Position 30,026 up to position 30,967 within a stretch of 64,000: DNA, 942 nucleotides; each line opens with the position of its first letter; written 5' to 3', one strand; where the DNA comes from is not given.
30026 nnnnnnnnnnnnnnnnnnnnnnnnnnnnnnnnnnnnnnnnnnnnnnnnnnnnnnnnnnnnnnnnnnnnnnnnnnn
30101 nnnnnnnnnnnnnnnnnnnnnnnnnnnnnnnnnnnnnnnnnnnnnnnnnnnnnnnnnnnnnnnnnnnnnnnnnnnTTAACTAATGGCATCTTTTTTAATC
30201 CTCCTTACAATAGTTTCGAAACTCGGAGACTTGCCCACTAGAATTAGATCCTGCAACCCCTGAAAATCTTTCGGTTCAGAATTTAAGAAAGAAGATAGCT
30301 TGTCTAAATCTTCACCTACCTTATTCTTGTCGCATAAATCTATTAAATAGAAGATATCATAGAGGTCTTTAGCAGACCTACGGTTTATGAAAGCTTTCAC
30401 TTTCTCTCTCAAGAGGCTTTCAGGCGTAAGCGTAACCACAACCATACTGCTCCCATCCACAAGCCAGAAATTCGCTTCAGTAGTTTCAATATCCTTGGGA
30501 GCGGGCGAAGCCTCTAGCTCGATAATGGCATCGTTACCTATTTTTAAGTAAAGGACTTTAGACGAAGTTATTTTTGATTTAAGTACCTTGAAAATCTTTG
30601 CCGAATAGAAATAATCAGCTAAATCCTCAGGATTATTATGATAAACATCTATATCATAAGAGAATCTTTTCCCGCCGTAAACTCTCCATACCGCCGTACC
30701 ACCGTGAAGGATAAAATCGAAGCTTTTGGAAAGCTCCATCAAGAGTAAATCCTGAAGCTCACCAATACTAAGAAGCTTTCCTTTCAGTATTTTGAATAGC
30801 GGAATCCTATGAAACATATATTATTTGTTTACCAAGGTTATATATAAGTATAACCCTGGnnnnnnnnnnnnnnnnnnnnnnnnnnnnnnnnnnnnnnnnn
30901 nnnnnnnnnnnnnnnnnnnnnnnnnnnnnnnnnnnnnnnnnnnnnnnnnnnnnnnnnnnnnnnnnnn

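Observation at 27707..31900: Accessory islet with decayed genes, an AbiEi/AbiEii-like pair in inverted order, an MBL hydrolase and a radical SAM enzyme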

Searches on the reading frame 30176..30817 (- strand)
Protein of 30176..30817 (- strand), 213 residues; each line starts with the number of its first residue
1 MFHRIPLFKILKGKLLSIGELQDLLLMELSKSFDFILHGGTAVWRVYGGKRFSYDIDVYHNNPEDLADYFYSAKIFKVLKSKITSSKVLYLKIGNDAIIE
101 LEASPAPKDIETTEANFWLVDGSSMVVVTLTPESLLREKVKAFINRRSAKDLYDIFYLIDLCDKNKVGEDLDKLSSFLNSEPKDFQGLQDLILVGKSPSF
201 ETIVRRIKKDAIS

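Call 4: search_protein_families(library=padloc, proteins=[window:30176-30817:-], max_evalue=0.1)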
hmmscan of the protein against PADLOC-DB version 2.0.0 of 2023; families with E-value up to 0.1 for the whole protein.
window:30176-30817:- (213 aa): 24 families
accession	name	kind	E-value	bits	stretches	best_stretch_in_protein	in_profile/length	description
PDLC02323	AbiEii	-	3e-16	57.8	2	123-161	148-186/248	AbiEii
PDLC02307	AbiEii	-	1.4e-13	49.2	1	23-166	13-152/219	AbiEii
PDLC02330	AbiEii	-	4.4e-09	34.4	1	26-160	17-160/219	AbiEii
PDLC02328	AbiEii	-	2.4e-08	32.2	2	133-180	116-163/203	AbiEii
PDLC02304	AbiEii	-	3.1e-08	31.9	1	131-186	160-214/260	AbiEii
PDLC02305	AbiEii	-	5.2e-08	30.5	1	123-160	155-192/306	AbiEii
PDLC02321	AbiEii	-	8.1e-07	27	2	123-159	177-215/296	AbiEii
PDLC02294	AbiEii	-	3.8e-06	24.9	1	124-161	151-188/260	AbiEii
PDLC02303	AbiEii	-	4.7e-06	24.2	1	123-161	146-184/249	AbiEii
PDLC02313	AbiEii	-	5.6e-06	24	1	126-161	155-191/254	AbiEii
PDLC02293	AbiEii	-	6.8e-05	20.5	1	22-65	26-72/270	AbiEii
PDLC02289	AbiEii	-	7e-05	20.4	1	28-68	47-85/309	AbiEii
PDLC02299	AbiEii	-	7.2e-05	20.3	1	27-73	37-85/344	AbiEii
PDLC02291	AbiEii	-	0.00046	17.6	1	24-67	45-88/310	AbiEii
PDLC02290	AbiEii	-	0.00055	17.5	1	28-160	18-161/290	AbiEii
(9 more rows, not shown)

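Call 6: search_protein_families(library=pfam, proteins=[window:30176-30817:-], max_evalue=0.1)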
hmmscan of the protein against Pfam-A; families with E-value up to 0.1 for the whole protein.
window:30176-30817:- (213 aa): 4 families
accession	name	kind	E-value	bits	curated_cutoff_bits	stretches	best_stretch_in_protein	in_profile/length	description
PF08843.17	AbiEii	-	3e-11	44.2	22.5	1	34-165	14-171/238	Nucleotidyl transferase AbiEii toxin, Type IV TA system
PF05817.20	Ribophorin_II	-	0.0028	17.8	23.4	1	60-161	16-109/240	Ribophorin II N-terminal domain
PF09970.15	DUF2204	-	0.0061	16.6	20.3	1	30-72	14-56/181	Nucleotidyl transferase of unknown function (DUF2204)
PF19502.5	DUF6036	-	0.0095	16.2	23.6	1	15-74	3-60/164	Nucleotidyltransferase of unknown function (DUF6036)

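Call 7: search_protein_families(library=ncbifam, proteins=[window:30176-30817:-], max_evalue=0.1)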
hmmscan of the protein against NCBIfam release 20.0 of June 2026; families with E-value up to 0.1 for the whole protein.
window:30176-30817:- (213 aa): 0 families

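Call 9: find_encoding_contigs(protein=window:30176-30817:-, flank=10000, max_places=6)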
Protein window:30176-30817:- (213 aa): 4 contigs read that carry it; 4 places shown.
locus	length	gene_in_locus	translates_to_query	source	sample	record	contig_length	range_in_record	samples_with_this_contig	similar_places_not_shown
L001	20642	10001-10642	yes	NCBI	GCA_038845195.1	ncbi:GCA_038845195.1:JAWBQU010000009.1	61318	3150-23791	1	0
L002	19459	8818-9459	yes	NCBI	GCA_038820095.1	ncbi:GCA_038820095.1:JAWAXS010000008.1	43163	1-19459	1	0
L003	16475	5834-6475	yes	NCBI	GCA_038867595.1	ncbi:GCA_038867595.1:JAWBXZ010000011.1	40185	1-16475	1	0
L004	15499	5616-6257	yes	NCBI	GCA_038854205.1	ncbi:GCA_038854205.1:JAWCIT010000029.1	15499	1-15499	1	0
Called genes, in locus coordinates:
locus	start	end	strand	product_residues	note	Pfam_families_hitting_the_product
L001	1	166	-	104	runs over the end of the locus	-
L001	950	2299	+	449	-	-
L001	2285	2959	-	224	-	-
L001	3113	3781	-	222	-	-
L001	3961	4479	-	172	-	PF01592:NifU_N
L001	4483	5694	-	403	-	PF00266:Aminotran_5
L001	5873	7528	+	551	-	PF00728:Glyco_hydro_20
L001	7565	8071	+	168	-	PF12917:YfbR-like, PF13023:HD_3, PF01966:HD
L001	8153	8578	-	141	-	-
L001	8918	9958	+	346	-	PF04055:Radical_SAM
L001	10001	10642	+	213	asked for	PF08843:AbiEii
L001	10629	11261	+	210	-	-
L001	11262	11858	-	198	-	PF00753:Lactamase_B, PF12706:Lactamase_B_2 (weak)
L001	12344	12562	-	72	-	-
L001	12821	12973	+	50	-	-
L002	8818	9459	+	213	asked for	PF08843:AbiEii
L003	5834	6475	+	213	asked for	PF08843:AbiEii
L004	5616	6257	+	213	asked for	PF08843:AbiEii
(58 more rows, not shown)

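Call 10: find_homologous_proteins(query=window:30176-30817:-)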
Query window:30176-30817:- (213 aa): 132 proteins with E <= 0.001 among 359 candidates; the best 120 are listed.
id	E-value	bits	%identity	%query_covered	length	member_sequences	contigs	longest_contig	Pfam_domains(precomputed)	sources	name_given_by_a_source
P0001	1.0e-127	442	96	100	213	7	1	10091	PF08843.18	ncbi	ncbi:MAG: nucleotidyl transferase AbiEii/AbiGii toxin family protein [Thermoproteota archaeon]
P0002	1.5e-112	392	83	99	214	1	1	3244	PF08843.18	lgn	-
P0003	2.8e-105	368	77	99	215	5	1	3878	PF08843.18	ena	-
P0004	6.2e-105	367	76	99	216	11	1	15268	PF08843.18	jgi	jgi:hypothetical protein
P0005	1.2e-96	340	71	98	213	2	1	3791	PF08843.18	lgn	-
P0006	1.9e-95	336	72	98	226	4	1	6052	PF08843.18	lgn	-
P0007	3.8e-95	335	69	100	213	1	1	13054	PF08843.18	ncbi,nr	ncbi:MAG: nucleotidyl transferase AbiEii/AbiGii toxin family protein [Crenarchaeota archaeon]|nr:nuc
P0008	4.7e-95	335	71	99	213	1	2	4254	PF08843.18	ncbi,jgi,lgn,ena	-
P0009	5.4e-95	335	71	98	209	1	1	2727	PF08843.18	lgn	-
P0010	4.6e-94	332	70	100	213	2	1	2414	PF08843.18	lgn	-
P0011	6.6e-93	328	69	98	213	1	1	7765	PF08843.18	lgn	-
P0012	2.4e-91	323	68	98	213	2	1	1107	PF08843.18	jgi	jgi:predicted nucleotidyltransferase component of viral defense system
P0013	1.4e-79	285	58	99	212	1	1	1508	PF08843.18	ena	-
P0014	1.6e-79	284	59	99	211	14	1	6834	PF08843.18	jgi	-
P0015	1.4e-78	281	59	99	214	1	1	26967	PF08843.18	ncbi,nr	ncbi:MAG: nucleotidyl transferase AbiEii/AbiGii toxin family protein [Nitrososphaeria archaeon]|nr:n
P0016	2.4e-78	280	58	99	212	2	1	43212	PF08843.18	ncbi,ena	-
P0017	2.6e-78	280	59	99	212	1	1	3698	PF08843.18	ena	-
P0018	2.9e-78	280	59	99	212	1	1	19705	PF08843.18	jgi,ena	-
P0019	3.4e-78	280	56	99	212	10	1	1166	PF08843.18,PF19502.6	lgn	-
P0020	3.6e-78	280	60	97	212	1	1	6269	PF08843.18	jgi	-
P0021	2.1e-77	277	58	100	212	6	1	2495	PF08843.18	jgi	-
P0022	7.3e-77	276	58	99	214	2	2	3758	PF08843.18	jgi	-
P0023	8.2e-77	275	56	99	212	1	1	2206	PF08843.18,PF19502.6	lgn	-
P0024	1.1e-73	265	55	98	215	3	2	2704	PF08843.18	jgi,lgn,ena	-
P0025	2.0e-73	264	55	99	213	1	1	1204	PF08843.18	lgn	-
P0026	2.3e-73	264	57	98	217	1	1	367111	PF08843.18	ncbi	-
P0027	3.7e-73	264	54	100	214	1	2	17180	PF08843.18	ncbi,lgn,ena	-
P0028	7.6e-73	263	55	98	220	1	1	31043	PF08843.18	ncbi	-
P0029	1.9e-72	261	56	97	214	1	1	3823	PF08843.18,PF19502.6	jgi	-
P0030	2.3e-72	261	56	97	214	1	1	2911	PF08843.18,PF19502.6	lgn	-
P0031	3.5e-72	260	56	98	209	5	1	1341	PF08843.18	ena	-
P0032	4.7e-72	260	56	98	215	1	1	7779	PF08843.18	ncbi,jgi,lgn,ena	-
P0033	1.3e-71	259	56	99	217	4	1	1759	PF08843.18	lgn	-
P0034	3.5e-71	257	56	98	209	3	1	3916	PF08843.18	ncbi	-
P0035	1.9e-69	251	55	98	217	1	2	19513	PF08843.18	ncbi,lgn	-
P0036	2.0e-68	248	54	96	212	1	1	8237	PF08843.18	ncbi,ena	-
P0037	3.3e-68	247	53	89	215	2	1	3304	PF08843.18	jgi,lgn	jgi:predicted nucleotidyltransferase component of viral defense system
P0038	8.8e-68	246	55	96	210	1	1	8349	PF08843.18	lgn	-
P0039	1.1e-67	246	52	95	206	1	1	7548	PF08843.18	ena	-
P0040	1.5e-67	245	51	99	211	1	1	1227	PF08843.18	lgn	-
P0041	1.6e-67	245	54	92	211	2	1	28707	PF08843.18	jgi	-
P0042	2.4e-67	245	55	96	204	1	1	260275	PF08843.18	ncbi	-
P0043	3.0e-67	244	51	99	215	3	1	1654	PF08843.18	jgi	-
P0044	3.2e-67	244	56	94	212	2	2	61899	PF08843.18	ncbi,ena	-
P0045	7.2e-67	243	57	98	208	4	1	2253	PF08843.18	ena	-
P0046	1.5e-66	242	54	99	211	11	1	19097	PF08843.18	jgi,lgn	jgi:predicted nucleotidyltransferase component of viral defense system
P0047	1.8e-66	242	53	99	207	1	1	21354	PF08843.18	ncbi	-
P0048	2.1e-66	242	51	99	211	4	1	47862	PF08843.18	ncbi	-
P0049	3.4e-66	241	51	99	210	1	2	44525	PF08843.18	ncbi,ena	-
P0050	6.6e-66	240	51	98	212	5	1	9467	PF08843.18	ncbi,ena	-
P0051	1.3e-65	239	52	99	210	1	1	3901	PF08843.18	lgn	-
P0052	1.3e-65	239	52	93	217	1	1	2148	PF08843.18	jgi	-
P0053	3.3e-65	238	52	98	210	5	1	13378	PF08843.18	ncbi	-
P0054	5.9e-65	237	52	97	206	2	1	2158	PF08843.18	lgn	-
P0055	6.9e-65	237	51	98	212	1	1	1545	PF08843.18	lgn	-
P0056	8.6e-65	236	52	99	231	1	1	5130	PF08843.18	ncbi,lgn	-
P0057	8.8e-65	236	52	98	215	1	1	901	PF08843.18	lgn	-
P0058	1.0e-64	236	51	99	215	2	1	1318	PF08843.18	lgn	-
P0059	1.3e-64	236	49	99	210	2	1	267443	PF08843.18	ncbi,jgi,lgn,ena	-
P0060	4.3e-64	234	49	99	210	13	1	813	PF08843.18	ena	-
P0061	9.7e-64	233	50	98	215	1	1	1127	PF08843.18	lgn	-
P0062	1.2e-63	233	56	98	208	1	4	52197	PF08843.18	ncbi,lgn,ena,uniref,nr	ncbi:nucleotidyl transferase AbiEii/AbiGii toxin family protein [Candidatus Methanodesulfokora washb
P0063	1.2e-63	232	56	98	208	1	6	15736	PF08843.18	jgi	jgi:predicted nucleotidyltransferase component of viral defense system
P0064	1.3e-63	232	51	99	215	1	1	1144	PF08843.18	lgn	-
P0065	1.3e-63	232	50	99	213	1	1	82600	PF08843.18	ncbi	-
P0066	1.3e-63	232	51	99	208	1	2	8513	PF08843.18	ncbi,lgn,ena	-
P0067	1.4e-63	232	50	99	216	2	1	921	PF08843.18,PF19502.6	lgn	-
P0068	1.7e-63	232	49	99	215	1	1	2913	PF08843.18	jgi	jgi:predicted nucleotidyltransferase component of viral defense system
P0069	3.0e-63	231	55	98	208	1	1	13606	PF08843.18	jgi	-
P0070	4.4e-63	231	52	97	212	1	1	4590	PF08843.18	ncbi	-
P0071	4.8e-63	231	55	98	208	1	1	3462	PF08843.18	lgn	-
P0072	4.9e-63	231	55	98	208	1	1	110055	PF08843.18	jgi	jgi:predicted nucleotidyltransferase component of viral defense system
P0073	6.5e-63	230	55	98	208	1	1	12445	PF08843.18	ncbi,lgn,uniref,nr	ncbi:MAG: hypothetical protein DSO07_06635 [Thermoproteota archaeon]|uniref:Nucleotidyl transferase 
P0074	6.7e-63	230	55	98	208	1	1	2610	PF08843.18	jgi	-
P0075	1.9e-62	229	55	98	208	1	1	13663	PF08843.18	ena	-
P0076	2.2e-62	228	52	99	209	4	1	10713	PF08843.18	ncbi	ncbi:MAG: nucleotidyl transferase AbiEii/AbiGii toxin family protein [Candidatus Methanodesulfokora 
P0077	3.7e-62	228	55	99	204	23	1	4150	PF08843.18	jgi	jgi:predicted nucleotidyltransferase component of viral defense system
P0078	1.4e-61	226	52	98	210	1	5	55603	PF08843.18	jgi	jgi:predicted nucleotidyltransferase component of viral defense system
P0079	1.6e-61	226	53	98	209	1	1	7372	PF08843.18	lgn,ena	-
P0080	2.8e-61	225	49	99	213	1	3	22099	PF08843.18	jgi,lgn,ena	jgi:hypothetical protein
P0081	3.5e-61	224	52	95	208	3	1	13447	PF08843.18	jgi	jgi:hypothetical protein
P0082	6.5e-61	224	48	99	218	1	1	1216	PF08843.18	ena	-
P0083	2.9e-60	221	50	99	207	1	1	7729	PF08843.18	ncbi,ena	-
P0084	9.2e-60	220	54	98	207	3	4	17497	PF08843.18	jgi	jgi:predicted nucleotidyltransferase component of viral defense system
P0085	3.7e-58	215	50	95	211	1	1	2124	PF08843.18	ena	-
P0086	5.8e-58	214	47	98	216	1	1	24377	PF08843.18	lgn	-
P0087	6.9e-58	214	48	98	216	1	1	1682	PF08843.18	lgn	-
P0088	9.4e-58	213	57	90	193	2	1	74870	PF08843.18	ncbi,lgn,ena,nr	ncbi:MAG: nucleotidyl transferase AbiEii/AbiGii toxin family protein [Candidatus Korarchaeum sp.]|nr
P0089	8.1e-57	210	47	99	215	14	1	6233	PF08843.18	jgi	-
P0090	8.8e-57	210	47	99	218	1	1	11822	PF08843.18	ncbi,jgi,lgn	-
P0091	9.9e-57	210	48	97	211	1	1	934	PF08843.18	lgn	-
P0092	4.4e-56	208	45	97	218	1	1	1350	PF08843.18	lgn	-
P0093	1.2e-55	206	50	87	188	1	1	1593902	PF08843.18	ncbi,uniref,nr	ncbi:nucleotidyl transferase AbiEii/AbiGii toxin family protein [Conexivisphaera calida]|uniref:Unch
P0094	2.0e-55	206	45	98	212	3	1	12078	PF08843.18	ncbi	ncbi:MAG: nucleotidyl transferase AbiEii/AbiGii toxin family protein, partial [Thermofilaceae archae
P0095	1.0e-53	200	48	98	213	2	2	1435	PF08843.18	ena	-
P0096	5.1e-53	198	45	99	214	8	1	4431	PF08843.18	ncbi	ncbi:MAG: nucleotidyl transferase AbiEii/AbiGii toxin family protein [Thermofilum sp.]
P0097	1.1e-51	193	47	99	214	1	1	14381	PF08843.18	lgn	-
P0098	1.8e-51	193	45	89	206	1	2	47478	PF08843.18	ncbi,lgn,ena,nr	ncbi:MAG: nucleotidyl transferase AbiEii/AbiGii toxin family protein [Candidatus Aenigmarchaeota arc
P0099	2.0e-50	189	43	96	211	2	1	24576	PF08843.18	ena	-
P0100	2.8e-50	189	45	97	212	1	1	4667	PF08843.18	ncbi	-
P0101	1.5e-49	187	44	96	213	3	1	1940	PF08843.18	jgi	-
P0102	3.6e-48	182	42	98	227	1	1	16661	PF08843.18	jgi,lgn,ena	-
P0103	7.4e-48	181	44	98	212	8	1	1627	PF08843.18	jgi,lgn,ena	-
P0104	3.5e-47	179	43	92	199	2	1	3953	PF08843.18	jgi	-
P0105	1.6e-30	124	38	96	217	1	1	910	PF08843.18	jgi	jgi:predicted nucleotidyltransferase component of viral defense system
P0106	4.0e-30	123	38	96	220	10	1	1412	PF08843.18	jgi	jgi:predicted nucleotidyltransferase component of viral defense system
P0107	1.0e-26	112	41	97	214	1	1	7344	PF08843.18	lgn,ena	-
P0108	8.5e-24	102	37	95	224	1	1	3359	PF08843.18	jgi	-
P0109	1.6e-23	101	32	94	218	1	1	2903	PF08843.18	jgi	jgi:predicted nucleotidyltransferase component of viral defense system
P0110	1.6e-23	101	37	95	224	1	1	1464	PF08843.18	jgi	-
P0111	1.6e-23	101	37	95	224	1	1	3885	PF08843.18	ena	-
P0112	1.7e-23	101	36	95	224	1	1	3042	PF08843.18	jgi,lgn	-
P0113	1.7e-23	101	36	95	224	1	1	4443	PF08843.18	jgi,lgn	-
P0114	2.1e-23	101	37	95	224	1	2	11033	PF08843.18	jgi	jgi:predicted nucleotidyltransferase component of viral defense system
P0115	2.1e-23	101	37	95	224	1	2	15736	PF08843.18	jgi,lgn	-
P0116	2.1e-23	101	39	91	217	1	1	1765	PF08843.18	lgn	-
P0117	4.0e-22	97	33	96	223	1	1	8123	PF08843.18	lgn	-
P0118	5.1e-22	97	34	91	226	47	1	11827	PF08843.18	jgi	-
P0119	5.4e-22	96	35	96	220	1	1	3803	PF08843.18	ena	-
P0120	6.3e-22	96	34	92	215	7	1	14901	PF08843.18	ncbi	-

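Call 12: find_related_loci(query=A1, collection=genome_contigs, flank=8000)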
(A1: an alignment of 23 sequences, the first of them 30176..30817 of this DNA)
Query A1 (213 aa) in genome_contigs; peptide patterns used: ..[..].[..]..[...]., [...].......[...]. (x = any residue, [..] = any of these).
513 stretches matched a pattern; 466 encode a relative of the query (tblastn E <= 1e-3); the best 80 are kept; 80 distinct loci.
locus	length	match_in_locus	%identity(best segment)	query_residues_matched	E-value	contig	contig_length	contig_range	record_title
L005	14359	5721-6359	96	1-213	8e-135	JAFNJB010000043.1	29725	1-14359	MAG: Candidatus Brockarchaeota archaeon isolate JZZ.bins.4 NODE_632_length_29725_cov_153.665, whole genome shotgun seque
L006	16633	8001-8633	76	1-211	4e-109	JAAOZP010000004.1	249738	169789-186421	MAG: Thaumarchaeota archaeon isolate SJ3.Bin56 k141_156088, whole genome shotgun sequence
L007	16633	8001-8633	72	3-213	4e-103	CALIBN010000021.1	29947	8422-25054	MAG: uncultured archaeon isolate S1_Bin_MAXBIN__053_sub_1 genome assembly, contig: c_000001717991, whole genome shotgun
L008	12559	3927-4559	69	3-213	1e-100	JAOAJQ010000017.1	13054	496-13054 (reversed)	MAG: Crenarchaeota archaeon isolate SKW236 NODE_17_length_13054_cov_3.841412, whole genome shotgun sequence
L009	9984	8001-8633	59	1-211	2e-84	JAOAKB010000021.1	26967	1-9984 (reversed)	MAG: Nitrososphaeria archaeon isolate SKW303 NODE_21_length_26967_cov_6.630309, whole genome shotgun sequence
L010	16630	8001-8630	57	1-208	4e-81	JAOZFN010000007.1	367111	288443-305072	MAG: Thermoproteota archaeon isolate INS_M12_B43 4-CGB7-1_contig_269, whole genome shotgun sequence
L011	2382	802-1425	56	4-211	5e-81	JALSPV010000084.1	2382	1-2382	MAG: Candidatus Aenigmatarchaeota archaeon isolate 356-284_metabat2_scaf2bin.097 356-284_scaffold_41531_c1, whole genome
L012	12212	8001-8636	54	1-213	1e-78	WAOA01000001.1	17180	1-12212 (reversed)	MAG: Candidatus Aenigmatarchaeota archaeon isolate S141_163_esom k151_106736, whole genome shotgun sequence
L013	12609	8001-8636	53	2-211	3e-76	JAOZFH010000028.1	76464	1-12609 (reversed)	MAG: Thermoproteota archaeon isolate Aegir_M25_B147 k127_2379724, whole genome shotgun sequence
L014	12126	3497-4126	55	4-211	3e-78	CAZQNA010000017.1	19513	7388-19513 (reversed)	MAG TPA_asm: uncultured Nitrososphaerota archaeon isolate SRP338002_co1_39 genome assembly, contig: NODE_2588_length_195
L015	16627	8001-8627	51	1-211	5e-74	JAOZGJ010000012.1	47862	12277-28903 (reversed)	MAG: Thermoproteota archaeon isolate INS_M22_B125 k127_1247, whole genome shotgun sequence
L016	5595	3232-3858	51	1-211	5e-74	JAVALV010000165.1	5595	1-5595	MAG: Thermoproteota archaeon isolate 12ROV10_HD34C-12ROV10_HD34C_MAG_00048 s_12ROV10_HD34C_MAG_00048_contig_000165, whol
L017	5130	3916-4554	52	1-211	3e-73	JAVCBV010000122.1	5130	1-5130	MAG: Thermoproteota archaeon isolate Kor2 Kor2_124_4640, whole genome shotgun sequence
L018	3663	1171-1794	52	4-211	6e-73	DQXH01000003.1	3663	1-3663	MAG TPA_asm: Thermoprotei archaeon isolate HyVt-129 Ga0116200_10016416, whole genome shotgun sequence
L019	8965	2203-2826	49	1-211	4e-72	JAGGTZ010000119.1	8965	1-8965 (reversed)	MAG: Thermoproteota archaeon isolate AUK061 PB_MBMC_015_c_000000000067, whole genome shotgun sequence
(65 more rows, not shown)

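Call 20: search_solved_structures(query=A1, max_evalue=1, show_alignments=2)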
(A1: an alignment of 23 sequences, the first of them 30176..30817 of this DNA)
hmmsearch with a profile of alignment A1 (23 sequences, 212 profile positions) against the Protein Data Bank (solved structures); distinct sequences matched with E-value up to 1: 6.
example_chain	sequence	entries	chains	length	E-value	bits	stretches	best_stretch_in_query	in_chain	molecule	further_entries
4o8s_A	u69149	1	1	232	4.9e-08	36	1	26-179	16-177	Putative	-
4ok0_A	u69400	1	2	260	6.6e-08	35.5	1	26-179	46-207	Putative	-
6y56_A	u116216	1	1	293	0.0042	19.8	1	21-68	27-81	Uncharacterized protein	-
9hlo_B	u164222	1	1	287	0.018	17.8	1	86-172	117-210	Abortive infection protein AbiGII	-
5h77_A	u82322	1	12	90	0.57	12.9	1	119-166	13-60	cAMP-dependent protein kinase type II-alpha regulatory subunit,Immunoglobulin G-binding pr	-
3ic7_A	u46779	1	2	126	0.61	12.8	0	116-145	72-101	Putative transcriptional regulator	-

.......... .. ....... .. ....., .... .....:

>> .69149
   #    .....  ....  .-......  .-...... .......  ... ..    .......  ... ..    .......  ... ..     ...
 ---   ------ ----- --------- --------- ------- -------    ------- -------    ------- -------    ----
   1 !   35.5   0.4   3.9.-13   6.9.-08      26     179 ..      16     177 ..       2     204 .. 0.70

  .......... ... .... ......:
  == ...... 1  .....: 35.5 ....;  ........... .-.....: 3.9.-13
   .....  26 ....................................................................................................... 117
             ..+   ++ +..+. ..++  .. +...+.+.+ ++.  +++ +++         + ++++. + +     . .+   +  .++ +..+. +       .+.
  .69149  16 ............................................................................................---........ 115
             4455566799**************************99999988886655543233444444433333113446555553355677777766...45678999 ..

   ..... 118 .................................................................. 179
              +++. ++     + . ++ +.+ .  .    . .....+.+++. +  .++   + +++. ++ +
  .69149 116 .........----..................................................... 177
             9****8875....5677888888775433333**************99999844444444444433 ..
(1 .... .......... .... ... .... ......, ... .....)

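Call 43: search_protein_families(library=pfam, proteins=[L005:7724-8296:+, L005:8293-8994:+, L005:8963-9247:+], max_evalue=0.1)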
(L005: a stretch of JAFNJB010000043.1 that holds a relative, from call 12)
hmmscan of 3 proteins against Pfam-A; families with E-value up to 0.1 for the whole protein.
L005:7724-8296:+ (190 aa): 0 families

L005:8293-8994:+ (233 aa): 0 families

L005:8963-9247:+ (94 aa): 7 families
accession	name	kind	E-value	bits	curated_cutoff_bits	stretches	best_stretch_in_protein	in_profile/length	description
PF14947.12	HTH_45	-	3.5e-09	37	25.5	1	15-80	8-71/77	Winged helix-turn-helix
PF25213.1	HVO_A0261_N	-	0.009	16.3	35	1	16-76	14-72/86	HVO_A0261 N-terminal domain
PF21715.3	CggR_N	-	0.014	15.5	30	1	17-80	7-69/71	CggR N-terminal DNA binding domain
PF13412.12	HTH_24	-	0.015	15.3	21.9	1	17-58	7-48/48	Winged helix-turn-helix DNA-binding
PF13601.12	HTH_34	-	0.021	15.4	27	1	18-86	5-80/80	Winged helix DNA-binding domain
PF14277.12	DUF4364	-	0.029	14.6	26.9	1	13-83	7-78/162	Domain of unknown function (DUF4364)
PF11435.13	She2p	-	0.029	14.5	25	1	18-53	104-138/201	RNA binding protein She2p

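Call 44: predict_structure(alignment_id=A1)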
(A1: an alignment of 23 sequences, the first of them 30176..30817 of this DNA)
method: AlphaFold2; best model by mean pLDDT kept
length: 213 residues; sequences in the alignment: 23
mean_pLDDT: 94.7   pTM: 0.90
mean pLDDT of the five models: 94.7, 94.5, 94.4, 93.7, 88.0
residues with pLDDT >= 90: 196; 70-90: 13; 50-70: 2; < 50: 2
segments of 3 or more residues with pLDDT < 50: none
pLDDT, mean of each block of 10 residues (from residue 1): 77 96 97 97 96 97 95 92 96 95 95 98 97 98 97 97 95 94 96 94 96 74
secondary structure, 60 per line:
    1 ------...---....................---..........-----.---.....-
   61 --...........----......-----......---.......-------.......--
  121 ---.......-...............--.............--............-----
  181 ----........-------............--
elements in order: H13-32 E36-38 H39-45 E55-59 H63-73 E78-83 E89-94 E98-104 E112-118 E124-130 H132-146 H149-161 H164-175 H185-191 H200-211
